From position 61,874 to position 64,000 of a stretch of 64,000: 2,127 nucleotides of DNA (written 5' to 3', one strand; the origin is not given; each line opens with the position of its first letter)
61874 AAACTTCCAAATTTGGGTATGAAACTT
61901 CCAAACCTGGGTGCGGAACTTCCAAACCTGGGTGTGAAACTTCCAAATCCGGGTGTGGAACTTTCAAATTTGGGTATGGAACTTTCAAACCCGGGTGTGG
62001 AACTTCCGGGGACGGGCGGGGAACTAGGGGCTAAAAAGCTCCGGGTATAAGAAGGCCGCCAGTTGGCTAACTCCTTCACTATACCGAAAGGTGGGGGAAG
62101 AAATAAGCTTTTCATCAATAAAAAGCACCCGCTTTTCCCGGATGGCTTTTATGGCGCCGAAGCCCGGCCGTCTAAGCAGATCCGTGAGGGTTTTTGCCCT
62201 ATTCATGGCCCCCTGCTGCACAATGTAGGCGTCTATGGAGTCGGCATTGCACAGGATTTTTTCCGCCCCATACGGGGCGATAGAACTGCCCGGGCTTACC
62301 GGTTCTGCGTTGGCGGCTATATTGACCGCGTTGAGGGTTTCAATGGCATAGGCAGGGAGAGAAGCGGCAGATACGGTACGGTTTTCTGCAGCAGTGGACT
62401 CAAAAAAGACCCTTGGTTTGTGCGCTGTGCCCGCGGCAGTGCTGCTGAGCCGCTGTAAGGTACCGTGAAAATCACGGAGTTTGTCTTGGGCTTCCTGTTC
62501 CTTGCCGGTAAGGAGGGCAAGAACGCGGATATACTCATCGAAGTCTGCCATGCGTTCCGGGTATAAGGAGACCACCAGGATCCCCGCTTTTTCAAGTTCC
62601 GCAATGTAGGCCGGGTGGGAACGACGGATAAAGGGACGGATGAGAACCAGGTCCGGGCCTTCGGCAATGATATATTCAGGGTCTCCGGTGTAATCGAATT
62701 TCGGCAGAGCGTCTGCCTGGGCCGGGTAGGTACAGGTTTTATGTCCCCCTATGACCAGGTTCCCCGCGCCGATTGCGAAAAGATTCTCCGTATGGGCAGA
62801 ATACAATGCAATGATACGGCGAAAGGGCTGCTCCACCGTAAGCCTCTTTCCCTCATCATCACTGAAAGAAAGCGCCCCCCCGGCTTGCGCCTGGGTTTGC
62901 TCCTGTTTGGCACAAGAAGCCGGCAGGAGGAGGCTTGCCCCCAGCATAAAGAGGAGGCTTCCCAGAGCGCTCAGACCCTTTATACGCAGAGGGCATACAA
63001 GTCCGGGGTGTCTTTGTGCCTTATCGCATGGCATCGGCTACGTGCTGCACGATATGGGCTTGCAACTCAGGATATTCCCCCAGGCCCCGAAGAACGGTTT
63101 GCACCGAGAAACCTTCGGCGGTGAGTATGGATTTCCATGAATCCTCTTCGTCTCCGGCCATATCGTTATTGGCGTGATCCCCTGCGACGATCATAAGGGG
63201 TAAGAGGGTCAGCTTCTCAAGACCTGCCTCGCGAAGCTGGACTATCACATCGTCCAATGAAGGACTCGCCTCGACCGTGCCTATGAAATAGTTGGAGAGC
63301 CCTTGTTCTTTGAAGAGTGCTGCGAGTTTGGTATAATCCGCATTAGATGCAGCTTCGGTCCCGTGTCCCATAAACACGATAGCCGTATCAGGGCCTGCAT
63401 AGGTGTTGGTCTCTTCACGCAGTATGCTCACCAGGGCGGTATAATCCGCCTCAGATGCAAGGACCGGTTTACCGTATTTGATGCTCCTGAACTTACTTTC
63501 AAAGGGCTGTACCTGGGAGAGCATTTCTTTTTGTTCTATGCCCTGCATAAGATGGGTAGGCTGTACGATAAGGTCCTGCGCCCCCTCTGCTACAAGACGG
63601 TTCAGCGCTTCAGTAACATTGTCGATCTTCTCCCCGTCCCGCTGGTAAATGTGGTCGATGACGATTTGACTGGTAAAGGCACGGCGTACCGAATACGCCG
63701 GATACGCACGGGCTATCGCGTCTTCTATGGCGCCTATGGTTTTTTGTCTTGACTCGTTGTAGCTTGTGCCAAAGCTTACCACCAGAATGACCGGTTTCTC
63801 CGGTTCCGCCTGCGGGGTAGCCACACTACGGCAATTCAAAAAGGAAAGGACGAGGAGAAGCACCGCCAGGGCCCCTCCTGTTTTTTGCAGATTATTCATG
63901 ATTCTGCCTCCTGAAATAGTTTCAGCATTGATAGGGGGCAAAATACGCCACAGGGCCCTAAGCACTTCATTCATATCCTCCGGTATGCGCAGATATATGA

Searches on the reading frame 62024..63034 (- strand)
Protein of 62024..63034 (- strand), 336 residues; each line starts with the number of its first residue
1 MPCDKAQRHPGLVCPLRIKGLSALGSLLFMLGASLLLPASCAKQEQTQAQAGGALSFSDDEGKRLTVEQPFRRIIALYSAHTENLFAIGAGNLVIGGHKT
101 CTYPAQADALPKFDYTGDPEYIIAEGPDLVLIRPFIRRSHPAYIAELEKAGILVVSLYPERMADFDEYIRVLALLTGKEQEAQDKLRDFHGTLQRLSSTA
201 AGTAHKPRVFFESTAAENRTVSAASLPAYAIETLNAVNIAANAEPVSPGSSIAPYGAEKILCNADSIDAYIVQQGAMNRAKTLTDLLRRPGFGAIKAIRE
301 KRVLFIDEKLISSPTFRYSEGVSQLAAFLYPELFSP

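Call 78: search_protein_families(library=pfam, proteins=[window:62024-63034:-], max_evalue=0.00001)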
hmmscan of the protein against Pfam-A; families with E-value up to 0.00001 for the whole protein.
window:62024-63034:- (336 aa): 1 family
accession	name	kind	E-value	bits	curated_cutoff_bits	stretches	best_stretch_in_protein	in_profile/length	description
PF01497.23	Peripla_BP_2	-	8.3e-19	68.4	27.5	1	74-309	1-234/235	Periplasmic binding protein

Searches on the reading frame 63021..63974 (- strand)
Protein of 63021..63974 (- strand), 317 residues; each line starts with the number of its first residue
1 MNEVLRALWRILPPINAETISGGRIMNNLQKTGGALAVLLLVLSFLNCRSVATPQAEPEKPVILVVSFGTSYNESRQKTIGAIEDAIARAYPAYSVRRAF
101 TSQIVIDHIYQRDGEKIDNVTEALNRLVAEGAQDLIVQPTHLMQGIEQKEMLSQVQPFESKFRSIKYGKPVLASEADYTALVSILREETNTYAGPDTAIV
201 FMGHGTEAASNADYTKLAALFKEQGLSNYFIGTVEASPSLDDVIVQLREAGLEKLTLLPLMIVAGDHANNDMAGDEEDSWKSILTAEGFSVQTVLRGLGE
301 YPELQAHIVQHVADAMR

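Call 78: search_protein_families(library=pfam, proteins=[window:63021-63974:-], max_evalue=0.00001)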
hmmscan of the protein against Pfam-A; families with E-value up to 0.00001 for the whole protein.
window:63021-63974:- (317 aa): 2 families
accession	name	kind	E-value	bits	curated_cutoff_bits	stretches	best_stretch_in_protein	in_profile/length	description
PF06180.16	CbiK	-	1.6e-81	274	26.2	1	63-316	3-261/262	Cobalt chelatase (CbiK)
PF01903.22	CbiX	-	2.8e-11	44.1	22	1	204-274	1-74/106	CbiX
